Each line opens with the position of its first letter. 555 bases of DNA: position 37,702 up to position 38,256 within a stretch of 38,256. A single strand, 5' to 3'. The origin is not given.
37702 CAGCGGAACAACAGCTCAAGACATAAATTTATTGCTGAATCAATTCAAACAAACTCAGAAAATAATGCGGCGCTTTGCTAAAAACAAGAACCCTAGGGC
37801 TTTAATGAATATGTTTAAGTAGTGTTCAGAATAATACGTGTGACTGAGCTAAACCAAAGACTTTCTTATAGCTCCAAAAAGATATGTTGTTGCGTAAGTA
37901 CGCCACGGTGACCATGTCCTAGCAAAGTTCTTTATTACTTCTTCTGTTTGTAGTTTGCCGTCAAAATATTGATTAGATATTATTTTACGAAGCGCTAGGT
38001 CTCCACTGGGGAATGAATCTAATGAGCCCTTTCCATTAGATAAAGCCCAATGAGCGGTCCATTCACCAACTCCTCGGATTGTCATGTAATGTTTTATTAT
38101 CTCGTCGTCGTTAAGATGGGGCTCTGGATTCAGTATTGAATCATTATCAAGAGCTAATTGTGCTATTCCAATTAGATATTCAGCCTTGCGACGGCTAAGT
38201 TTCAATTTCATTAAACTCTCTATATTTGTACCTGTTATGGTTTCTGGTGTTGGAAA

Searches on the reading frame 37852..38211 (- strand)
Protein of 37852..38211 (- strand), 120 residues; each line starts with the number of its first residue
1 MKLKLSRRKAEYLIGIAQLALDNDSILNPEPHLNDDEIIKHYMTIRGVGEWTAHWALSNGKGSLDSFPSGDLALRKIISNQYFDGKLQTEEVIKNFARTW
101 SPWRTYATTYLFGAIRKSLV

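Call 75: search_protein_families(library=pfam, proteins=[window:37852-38211:-], max_evalue=0.001)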
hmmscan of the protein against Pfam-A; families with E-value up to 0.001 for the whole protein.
window:37852-38211:- (120 aa): 1 family
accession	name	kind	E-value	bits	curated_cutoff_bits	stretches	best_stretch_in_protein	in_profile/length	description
PF00730.31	HhH-GPD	-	0.00025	21.8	26.2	1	3-101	48-107/108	HhH-GPD superfamily base excision DNA repair protein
